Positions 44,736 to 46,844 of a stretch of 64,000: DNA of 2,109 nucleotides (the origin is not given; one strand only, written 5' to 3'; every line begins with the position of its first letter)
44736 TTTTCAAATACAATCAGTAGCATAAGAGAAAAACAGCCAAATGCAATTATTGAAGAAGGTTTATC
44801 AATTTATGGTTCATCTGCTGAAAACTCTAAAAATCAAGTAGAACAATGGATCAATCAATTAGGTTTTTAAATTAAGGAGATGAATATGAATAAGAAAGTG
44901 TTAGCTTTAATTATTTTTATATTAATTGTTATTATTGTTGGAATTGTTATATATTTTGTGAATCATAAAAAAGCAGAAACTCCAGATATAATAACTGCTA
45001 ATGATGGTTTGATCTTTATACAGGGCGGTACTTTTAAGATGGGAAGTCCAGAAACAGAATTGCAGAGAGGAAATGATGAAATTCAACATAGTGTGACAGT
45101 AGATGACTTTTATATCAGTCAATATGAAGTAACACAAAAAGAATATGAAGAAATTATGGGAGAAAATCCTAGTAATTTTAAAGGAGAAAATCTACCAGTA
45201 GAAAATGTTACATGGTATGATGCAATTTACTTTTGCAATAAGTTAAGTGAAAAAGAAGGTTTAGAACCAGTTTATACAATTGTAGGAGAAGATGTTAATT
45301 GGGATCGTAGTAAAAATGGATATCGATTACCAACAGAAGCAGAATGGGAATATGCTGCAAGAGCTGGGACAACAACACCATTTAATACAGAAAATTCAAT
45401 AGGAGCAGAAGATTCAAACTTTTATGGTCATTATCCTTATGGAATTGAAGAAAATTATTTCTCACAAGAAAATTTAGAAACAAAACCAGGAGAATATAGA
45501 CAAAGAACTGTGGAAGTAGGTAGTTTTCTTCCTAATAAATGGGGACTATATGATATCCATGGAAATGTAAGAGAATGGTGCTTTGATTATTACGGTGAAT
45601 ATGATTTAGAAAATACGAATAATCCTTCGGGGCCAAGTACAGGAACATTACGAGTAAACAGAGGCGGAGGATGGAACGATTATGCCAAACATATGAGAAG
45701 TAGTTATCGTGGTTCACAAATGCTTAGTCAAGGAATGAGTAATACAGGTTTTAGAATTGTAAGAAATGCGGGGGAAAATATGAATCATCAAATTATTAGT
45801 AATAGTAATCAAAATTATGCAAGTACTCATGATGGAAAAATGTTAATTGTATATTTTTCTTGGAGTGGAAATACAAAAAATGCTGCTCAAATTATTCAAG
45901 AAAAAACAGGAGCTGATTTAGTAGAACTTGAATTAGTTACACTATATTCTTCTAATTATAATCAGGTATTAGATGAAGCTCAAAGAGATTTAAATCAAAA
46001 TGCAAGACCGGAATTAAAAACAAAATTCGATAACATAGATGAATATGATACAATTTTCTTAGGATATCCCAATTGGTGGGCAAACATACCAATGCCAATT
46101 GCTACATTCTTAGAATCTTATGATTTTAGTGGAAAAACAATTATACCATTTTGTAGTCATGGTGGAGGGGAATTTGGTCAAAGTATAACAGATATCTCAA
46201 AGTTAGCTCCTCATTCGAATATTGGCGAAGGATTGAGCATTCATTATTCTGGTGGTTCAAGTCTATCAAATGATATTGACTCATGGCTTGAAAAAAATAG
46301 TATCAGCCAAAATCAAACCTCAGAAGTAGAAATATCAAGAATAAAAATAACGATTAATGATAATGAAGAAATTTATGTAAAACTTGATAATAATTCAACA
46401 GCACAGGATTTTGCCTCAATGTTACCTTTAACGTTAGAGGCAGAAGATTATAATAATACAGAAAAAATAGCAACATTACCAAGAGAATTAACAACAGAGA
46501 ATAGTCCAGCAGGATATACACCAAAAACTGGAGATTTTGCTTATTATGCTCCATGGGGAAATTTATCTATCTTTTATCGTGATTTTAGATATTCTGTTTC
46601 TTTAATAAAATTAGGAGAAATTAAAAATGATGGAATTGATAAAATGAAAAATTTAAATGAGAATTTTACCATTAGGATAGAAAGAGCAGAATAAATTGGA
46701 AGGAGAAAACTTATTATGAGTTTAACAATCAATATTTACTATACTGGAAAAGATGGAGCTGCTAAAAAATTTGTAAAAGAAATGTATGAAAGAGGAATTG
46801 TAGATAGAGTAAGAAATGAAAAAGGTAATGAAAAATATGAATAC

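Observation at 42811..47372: TetR-gated operon: His-rich 6-TM protein, two membrane-anchored flavodoxin modules, ABM and CMD enzymes - candidate extracytoplasmic redox/detoxification system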

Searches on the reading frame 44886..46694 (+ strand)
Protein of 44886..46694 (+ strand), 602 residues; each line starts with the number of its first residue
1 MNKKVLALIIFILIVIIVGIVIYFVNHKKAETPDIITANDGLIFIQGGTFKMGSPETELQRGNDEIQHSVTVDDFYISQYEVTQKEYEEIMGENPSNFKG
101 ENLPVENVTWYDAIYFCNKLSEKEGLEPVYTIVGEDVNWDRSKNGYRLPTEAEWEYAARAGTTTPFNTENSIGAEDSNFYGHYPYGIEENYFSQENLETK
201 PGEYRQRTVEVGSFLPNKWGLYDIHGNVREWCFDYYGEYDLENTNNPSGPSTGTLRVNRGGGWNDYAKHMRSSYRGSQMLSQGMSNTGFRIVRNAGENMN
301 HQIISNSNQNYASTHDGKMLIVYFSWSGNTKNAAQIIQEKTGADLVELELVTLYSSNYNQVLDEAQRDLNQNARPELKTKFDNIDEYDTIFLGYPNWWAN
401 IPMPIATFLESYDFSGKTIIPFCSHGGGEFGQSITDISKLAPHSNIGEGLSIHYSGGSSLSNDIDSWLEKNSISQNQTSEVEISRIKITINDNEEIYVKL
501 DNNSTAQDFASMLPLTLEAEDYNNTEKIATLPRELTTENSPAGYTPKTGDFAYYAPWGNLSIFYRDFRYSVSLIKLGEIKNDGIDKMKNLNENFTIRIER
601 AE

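Call 3: search_protein_families(library=pfam, proteins=[window:44886-46694:+], max_evalue=0.01)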
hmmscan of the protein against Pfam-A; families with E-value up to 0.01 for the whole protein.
window:44886-46694:+ (602 aa): 6 families
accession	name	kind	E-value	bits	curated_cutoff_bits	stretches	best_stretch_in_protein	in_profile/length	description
PF03781.23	FGE-sulfatase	-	1.9e-49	169.1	23.3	1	39-293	2-255/255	Sulfatase-modifying factor enzyme 1-like domain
PF18050.6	Cyclophil_like2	-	2.3e-36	124.8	22.7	1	492-599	4-115/115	Cyclophilin-like family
PF12682.12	Flavodoxin_4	-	1.2e-27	96.7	24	1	318-470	1-154/155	Flavodoxin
PF04126.18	Cyclophil_like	-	7.3e-05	23.1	27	1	485-597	2-118/120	Cyclophilin-like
PF02525.22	Flavodoxin_2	-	9.7e-05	22.6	27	1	318-408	2-99/198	Flavodoxin-like fold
PF03358.20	FMN_red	-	0.0014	18.6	24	1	327-431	13-120/152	NADPH-dependent FMN reductase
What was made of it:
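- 44886..46694 (+): Membrane-tethered three-domain protein (602 aa). Anchor helix at residues 5-25. FGE-sulfatase-like domain at residues 39-293 (nt 45000-45764). Flavodoxin_4 at residues 318-470 (nt 45837-46295). Cyclophil_like2 at residues 492-599 (nt 46359-46682). Call 3.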

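Call 4: search_protein_families(library=ncbifam, proteins=[window:44886-46694:+], max_evalue=0.01)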
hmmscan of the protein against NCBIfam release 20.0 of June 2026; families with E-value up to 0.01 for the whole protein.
window:44886-46694:+ (602 aa): 16 families
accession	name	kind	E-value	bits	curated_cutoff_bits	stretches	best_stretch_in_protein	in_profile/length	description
NF005389.0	PRK06934.1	equivalog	1.2e-41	142.4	172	1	328-472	71-218/221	flavodoxin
NF005501.0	PRK07116.1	subfamily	1.3e-38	131.9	198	1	316-470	3-158/161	flavodoxin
TIGR03525.2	GldK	equivalog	2.8e-31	109.2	350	2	102-294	219-406/408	T9SS ring complex lipoprotein PorK/GldK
TIGR02171.1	Fb_sc_TIGR02171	subfamily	2.6e-25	88.6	544.35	1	28-293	25-281/912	TIGR02171 family lipoprotein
NF051459.1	pyoverdine_PvdO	equivalog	2.7e-20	72.6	500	1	43-294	37-279/280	dihydropyoverdine dehydrogenase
TIGR03530.1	GldJ_short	equivalog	1.1e-13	50.9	382.9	2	40-91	64-115/396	gliding motility lipoprotein GldJ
TIGR03440.2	egtB_TIGR03440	equivalog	6.1e-13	48.6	360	2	144-291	291-412/413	ergothioneine biosynthesis protein EgtB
TIGR03524.1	GldJ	equivalog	6.7e-12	44.9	458.2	2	145-237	263-366/559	gliding motility lipoprotein GldJ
NF041186.1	SenA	equivalog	8.4e-12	45.2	420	1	144-292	288-381/382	selenoneine synthase SenA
NF038196.1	ferrodoxin_EFR1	subfamily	1.6e-07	31.6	75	1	321-504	1-157/242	EFR1 family ferrodoxin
TIGR01753.1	flav_short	equivalog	2.6e-06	28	123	0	320-360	2-42/140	flavodoxin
NF007280.0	PRK09739.1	equivalog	0.00011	21.9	162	1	330-405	19-98/199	NAD(P)H oxidoreductase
NF005216.0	PRK06703.1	subfamily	0.0018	18.3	127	0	318-356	3-41/151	flavodoxin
NF006737.0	PRK09267.1-3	equivalog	0.0034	17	238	0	321-352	6-37/174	flavodoxin FldA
NF002999.0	PRK03767.1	equivalog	0.0037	17.1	141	1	318-411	3-94/200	NAD(P)H:quinone oxidoreductase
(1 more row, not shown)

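Call 19: find_homologous_proteins(query=window:44886-46694:+, max_evalue=1e-10)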
Query window:44886-46694:+ (602 aa): 7787 proteins with E <= 1e-10 among 8000 candidates; the best 120 are listed.
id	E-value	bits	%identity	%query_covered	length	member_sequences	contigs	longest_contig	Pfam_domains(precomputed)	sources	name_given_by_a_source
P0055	0.0e+0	1388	100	100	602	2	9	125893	PF03781.23,PF12682.13,PF18050.7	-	-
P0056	0.0e+0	1132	82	95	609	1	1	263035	PF03781.23,PF12682.13,PF18050.7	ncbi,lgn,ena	-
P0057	0.0e+0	1129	80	100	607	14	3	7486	PF03781.23,PF12682.13,PF18050.7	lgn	-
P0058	0.0e+0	1109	80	100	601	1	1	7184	PF03781.23,PF12682.13,PF18050.7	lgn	-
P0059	0.0e+0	1093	86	92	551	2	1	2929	PF03781.23,PF12682.13,PF18050.7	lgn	-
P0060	0.0e+0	1034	78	94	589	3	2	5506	PF03781.23,PF12682.13,PF18050.7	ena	-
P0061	3.9e-237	807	72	79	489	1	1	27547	PF03781.23,PF12682.13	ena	-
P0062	1.1e-236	805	73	79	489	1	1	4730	PF03781.23,PF12682.13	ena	-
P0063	8.0e-235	799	72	79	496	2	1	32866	PF03781.23,PF12682.13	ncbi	ncbi:MAG: flavodoxin [Anaeroplasma sp.]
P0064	1.3e-234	798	72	79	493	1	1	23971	PF03781.23,PF12682.13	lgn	-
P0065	4.3e-234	797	72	79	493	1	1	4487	PF03781.23,PF12682.13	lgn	-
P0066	5.8e-234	796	70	79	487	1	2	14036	PF03781.23,PF12682.13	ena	-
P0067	6.9e-234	796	71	79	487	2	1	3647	PF03781.23,PF12682.13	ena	-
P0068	3.3e-233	794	72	79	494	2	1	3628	PF03781.23,PF12682.13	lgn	-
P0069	9.6e-233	792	71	79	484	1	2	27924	PF03781.23,PF12682.13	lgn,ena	-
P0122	2.1e-229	781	70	79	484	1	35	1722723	PF03781.23,PF12682.13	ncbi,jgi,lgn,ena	-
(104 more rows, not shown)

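Call 20: find_encoding_contigs(protein=P0122, flank=8000, max_places=2)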
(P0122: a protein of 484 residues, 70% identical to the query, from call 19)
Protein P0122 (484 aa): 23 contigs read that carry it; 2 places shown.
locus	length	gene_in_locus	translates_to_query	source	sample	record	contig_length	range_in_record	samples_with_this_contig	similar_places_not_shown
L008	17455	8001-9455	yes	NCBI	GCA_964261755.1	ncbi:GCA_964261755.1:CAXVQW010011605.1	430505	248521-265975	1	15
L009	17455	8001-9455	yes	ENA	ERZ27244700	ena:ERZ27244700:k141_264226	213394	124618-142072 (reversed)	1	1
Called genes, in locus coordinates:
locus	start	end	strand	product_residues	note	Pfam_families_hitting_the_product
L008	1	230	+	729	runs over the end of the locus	PF03477:ATP-cone, PF13597:NRDD, PF01228:Gly_radical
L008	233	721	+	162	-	PF13353:Fer4_12, PF04055:Radical_SAM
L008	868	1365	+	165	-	PF13238:AAA_18 (weak), PF13671:AAA_33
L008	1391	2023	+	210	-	PF12146:Hydrolase_4 (faint), PF00561:Abhydrolase_1 (weak)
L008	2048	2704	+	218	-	PF03848:TehB, PF13489:Methyltransf_23, PF08241:Methyltransf_11 (weak), PF08242:Methyltransf_12, PF13649:Methyltransf_25 (weak)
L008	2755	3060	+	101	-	-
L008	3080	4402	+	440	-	PF01078:Mg_chelatase (faint), PF05496:RuvB_N, PF00004:AAA, PF07724:AAA_2 (weak), PF07728:AAA_5, PF13173:AAA_14, PF16193:AAA_assoc_2, PF12002:MgsA_C, +4 more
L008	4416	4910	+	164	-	-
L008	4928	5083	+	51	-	PF04029:2-ph_phosp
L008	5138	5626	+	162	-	PF04029:2-ph_phosp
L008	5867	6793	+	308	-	PF00248:Aldo_ket_red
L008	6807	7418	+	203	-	PF00440:TetR_N (weak), PF17929:TetR_C_34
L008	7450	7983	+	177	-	PF02525:Flavodoxin_2, PF03358:FMN_red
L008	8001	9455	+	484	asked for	PF03781:FGE-sulfatase, PF12682:Flavodoxin_4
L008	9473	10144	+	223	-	PF14358:DUF4405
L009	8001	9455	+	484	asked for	PF03781:FGE-sulfatase, PF12682:Flavodoxin_4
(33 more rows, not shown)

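Call 21: find_encoding_contigs(protein=P0056, flank=8000, max_places=2)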
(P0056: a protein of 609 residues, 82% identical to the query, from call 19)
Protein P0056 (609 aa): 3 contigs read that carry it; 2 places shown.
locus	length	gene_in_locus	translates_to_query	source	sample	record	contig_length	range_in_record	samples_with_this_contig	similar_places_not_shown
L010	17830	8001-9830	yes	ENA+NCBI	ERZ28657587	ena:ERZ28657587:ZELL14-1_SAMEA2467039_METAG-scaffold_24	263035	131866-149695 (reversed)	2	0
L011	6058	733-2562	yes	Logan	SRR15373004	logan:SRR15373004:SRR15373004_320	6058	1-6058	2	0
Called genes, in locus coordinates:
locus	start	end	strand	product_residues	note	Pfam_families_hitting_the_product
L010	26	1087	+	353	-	PF13784:Fic_N, PF02661:Fic, PF21248:SoFic-like_C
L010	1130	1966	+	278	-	PF00106:adh_short, PF08659:KR (faint), PF13561:adh_short_C2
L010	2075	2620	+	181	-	PF08002:DUF1697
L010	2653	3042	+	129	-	-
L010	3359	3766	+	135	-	PF12663:DUF3788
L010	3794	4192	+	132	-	-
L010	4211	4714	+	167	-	PF08020:DUF1706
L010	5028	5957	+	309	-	PF00248:Aldo_ket_red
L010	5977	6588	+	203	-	PF00440:TetR_N, PF17929:TetR_C_34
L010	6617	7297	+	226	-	-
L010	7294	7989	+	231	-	PF12641:Flavodoxin_3 (faint), PF02525:Flavodoxin_2 (weak), PF03358:FMN_red (weak), PF12682:Flavodoxin_4, PF12724:Flavodoxin_5 (faint)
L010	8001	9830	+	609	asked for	PF03781:FGE-sulfatase, PF12682:Flavodoxin_4, PF18050:Cyclophil_like2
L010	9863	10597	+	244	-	PF02627:CMD, PF07883:Cupin_2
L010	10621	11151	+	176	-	PF02525:Flavodoxin_2, PF03358:FMN_red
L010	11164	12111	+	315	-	PF04909:Amidohydro_2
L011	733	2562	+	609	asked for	PF03781:FGE-sulfatase, PF12682:Flavodoxin_4, PF18050:Cyclophil_like2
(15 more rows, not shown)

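Call 22: search_solved_structures(query=window:44886-46694:+, max_evalue=0.001)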
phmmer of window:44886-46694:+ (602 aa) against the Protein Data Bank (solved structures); distinct sequences matched with E-value up to 0.001: 25.
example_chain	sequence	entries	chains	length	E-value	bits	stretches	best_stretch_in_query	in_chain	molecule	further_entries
2y3c_A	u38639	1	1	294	3e-29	105.2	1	67-291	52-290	TREPONEMA DENTICOLA VARIABLE PROTEIN 1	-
4ici_A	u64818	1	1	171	3.2e-24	88.6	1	312-454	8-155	Putative flavoprotein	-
4j8p_A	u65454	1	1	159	5.2e-22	81.2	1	316-454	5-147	Flavodoxin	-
3klb_A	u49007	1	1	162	1.3e-20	76.6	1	315-447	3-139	Putative Flavoprotein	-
5ssy_A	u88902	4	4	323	1.3e-19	73.3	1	144-294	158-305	Formylglycine-generating enzyme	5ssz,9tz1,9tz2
31dc_A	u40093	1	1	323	1.3e-19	73.3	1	144-294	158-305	Formylglycine-generating enzyme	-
1y1e_X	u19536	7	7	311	2.7e-19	72.3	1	144-293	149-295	C-alpha-formyglycine-generating enzyme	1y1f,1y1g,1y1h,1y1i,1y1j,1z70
5ssx_A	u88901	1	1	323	3.1e-19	72.1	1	144-294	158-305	Formylglycine-generating enzyme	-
2aft_X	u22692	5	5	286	4.5e-19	71.5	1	144-292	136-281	Sulfatase modifying factor 1 | Sulfatase-modifying factor 1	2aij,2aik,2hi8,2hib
2afy_X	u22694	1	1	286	6.3e-19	71.1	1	144-292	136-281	Sulfatase modifying factor 1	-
8aru_A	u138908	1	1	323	6.3e-19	71.1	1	144-294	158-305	Formylglycine-generating enzyme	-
2aii_X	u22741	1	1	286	6.3e-19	71.1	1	144-292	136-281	Sulfatase modifying factor 1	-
9myj_B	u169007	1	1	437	3.2e-17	65.4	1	101-294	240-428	Lipoprotein, putative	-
9p6h_B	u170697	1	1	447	3.6e-17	65.3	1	101-294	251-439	Lipoprotein, putative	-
9mzu_A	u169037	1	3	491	4.3e-17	65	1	101-295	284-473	PorK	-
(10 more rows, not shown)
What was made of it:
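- The relatives of the FGE-like domain with solved structures are a surface protein (TvpA), lipoproteins (PorK/GldK) and a periplasmic protein (PvdO) (call 22).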

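Call 49: find_encoding_contigs(protein=P0055, flank=6000, max_places=4)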
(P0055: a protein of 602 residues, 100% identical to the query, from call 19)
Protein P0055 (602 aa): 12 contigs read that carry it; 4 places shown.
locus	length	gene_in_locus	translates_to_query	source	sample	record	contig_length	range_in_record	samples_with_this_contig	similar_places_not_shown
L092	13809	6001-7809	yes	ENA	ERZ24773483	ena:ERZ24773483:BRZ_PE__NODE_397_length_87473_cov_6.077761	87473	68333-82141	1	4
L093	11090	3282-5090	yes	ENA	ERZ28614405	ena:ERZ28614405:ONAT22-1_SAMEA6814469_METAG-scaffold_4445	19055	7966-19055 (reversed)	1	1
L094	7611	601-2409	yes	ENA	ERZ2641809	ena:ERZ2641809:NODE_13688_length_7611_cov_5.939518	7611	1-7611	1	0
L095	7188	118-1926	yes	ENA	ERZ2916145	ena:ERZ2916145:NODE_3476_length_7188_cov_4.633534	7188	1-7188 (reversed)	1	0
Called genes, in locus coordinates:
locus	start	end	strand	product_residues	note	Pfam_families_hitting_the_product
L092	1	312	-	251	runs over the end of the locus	PF07685:GATase_3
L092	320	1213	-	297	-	PF08353:MurT_C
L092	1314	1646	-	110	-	-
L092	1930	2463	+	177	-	PF02870:Methyltransf_1N, PF01035:DNA_binding_1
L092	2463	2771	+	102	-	PF01035:DNA_binding_1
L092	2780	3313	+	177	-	PF02870:Methyltransf_1N, PF01035:DNA_binding_1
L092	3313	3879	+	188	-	PF03352:Adenine_glyco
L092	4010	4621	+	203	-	PF00440:TetR_N, PF17929:TetR_C_34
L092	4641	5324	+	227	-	PF14358:DUF4405 (faint)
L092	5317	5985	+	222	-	PF12641:Flavodoxin_3 (faint), PF02525:Flavodoxin_2 (faint), PF12682:Flavodoxin_4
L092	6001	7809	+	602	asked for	PF03781:FGE-sulfatase, PF12682:Flavodoxin_4, PF18050:Cyclophil_like2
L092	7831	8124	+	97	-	PF03992:ABM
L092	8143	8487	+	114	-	PF02627:CMD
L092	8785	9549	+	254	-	PF04203:Sortase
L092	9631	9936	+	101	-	PF01740:STAS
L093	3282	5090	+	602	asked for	PF03781:FGE-sulfatase, PF12682:Flavodoxin_4, PF18050:Cyclophil_like2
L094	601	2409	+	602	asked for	PF03781:FGE-sulfatase, PF12682:Flavodoxin_4, PF18050:Cyclophil_like2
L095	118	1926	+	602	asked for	PF03781:FGE-sulfatase, PF12682:Flavodoxin_4, PF18050:Cyclophil_like2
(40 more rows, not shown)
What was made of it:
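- Checked: Gene callers start the CMD gene at GTG 47028, giving 114 aa. This fits the ribosome-binding-site spacing better than 47019 (call 49).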

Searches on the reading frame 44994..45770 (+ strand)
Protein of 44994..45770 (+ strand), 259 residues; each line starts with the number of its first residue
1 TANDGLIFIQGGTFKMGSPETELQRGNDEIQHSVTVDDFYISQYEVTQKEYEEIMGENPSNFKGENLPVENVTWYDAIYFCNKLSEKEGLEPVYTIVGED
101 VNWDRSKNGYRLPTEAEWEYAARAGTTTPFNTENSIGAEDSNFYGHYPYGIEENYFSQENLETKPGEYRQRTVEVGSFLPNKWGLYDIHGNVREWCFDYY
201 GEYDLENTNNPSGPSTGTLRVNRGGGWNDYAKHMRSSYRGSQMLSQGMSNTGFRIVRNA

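Call 41: search_solved_structures(query=window:44994-45770:+, max_evalue=1e-10, show_alignments=3)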
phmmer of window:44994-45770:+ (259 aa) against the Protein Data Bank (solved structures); distinct sequences matched with E-value up to 1e-10: 19.
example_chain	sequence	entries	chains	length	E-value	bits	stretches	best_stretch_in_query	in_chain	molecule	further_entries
2y3c_A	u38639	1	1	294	2.5e-31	112.4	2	31-97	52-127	TREPONEMA DENTICOLA VARIABLE PROTEIN 1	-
2aft_X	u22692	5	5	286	2e-20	76.7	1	108-256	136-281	Sulfatase modifying factor 1 | Sulfatase-modifying factor 1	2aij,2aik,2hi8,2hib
2aii_X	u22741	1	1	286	2.4e-20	76.4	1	108-256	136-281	Sulfatase modifying factor 1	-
1y1e_X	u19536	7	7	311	2.6e-20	76.3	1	108-256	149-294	C-alpha-formyglycine-generating enzyme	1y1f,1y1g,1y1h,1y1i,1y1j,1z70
2afy_X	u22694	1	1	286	2.7e-20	76.2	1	108-256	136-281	Sulfatase modifying factor 1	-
31dc_A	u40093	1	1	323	3e-20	76.1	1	108-256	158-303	Formylglycine-generating enzyme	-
5ssy_A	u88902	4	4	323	3.3e-20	75.9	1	108-256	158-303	Formylglycine-generating enzyme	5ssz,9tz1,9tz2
5ssx_A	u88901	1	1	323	7.7e-20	74.7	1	108-256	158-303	Formylglycine-generating enzyme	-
8aru_A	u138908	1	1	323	1.5e-19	73.7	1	108-256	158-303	Formylglycine-generating enzyme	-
9myj_B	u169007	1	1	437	2.1e-18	70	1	65-258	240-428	Lipoprotein, putative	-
9p6h_B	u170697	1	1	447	3.8e-18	69.2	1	65-258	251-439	Lipoprotein, putative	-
9mzu_A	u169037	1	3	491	5.4e-18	68.7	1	66-258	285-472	PorK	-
9ots_A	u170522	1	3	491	5.4e-18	68.7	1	66-258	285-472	Por secretion system protein porK/gldK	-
6s07_A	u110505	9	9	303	3.9e-17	65.9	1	107-255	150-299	Formylglycine-generating enzyme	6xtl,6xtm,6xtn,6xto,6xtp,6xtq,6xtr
5nxl_A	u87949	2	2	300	1.8e-16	63.7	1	107-256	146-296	Non-specific serine/threonine protein kinase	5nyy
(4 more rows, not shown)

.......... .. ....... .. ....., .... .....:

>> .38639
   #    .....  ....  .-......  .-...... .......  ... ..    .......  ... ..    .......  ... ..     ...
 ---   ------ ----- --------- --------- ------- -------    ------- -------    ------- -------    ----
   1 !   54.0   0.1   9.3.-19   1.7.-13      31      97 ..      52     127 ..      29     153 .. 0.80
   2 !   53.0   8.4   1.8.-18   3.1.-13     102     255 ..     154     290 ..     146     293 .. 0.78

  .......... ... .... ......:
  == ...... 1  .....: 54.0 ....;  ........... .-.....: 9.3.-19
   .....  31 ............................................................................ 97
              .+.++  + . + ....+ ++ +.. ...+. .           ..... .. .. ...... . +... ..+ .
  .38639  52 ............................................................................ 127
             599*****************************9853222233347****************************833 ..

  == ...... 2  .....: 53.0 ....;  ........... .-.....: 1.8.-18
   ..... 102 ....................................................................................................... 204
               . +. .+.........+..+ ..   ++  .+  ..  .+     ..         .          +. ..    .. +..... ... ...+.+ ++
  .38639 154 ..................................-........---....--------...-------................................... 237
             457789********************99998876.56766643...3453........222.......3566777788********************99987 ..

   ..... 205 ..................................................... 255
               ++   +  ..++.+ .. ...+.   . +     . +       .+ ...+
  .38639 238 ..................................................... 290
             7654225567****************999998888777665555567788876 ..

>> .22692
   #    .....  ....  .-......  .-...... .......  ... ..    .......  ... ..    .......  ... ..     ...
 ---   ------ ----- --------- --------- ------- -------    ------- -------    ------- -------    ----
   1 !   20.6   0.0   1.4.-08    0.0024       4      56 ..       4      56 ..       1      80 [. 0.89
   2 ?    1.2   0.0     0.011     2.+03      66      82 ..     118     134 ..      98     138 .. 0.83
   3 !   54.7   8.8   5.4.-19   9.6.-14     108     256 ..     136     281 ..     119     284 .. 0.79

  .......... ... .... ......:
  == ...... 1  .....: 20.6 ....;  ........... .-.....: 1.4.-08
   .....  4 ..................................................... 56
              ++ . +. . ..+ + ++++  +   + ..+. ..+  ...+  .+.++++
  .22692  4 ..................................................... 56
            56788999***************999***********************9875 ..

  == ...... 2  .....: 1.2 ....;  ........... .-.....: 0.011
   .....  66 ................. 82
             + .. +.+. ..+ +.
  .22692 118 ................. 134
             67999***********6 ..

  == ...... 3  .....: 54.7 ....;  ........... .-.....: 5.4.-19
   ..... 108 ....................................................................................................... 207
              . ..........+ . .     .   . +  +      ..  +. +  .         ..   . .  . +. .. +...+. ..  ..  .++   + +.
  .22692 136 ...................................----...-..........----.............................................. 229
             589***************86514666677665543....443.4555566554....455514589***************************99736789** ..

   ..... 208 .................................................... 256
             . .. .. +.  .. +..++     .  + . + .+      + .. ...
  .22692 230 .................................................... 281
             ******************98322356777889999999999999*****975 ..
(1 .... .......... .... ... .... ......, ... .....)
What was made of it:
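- Closest known: Formylglycine-generating enzyme and non-catalytic FGE-fold proteins. Same: The best solved match is the Treponema surface protein TvpA, followed by FGE, PorK and PvdO (calls 3, 22, 41).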
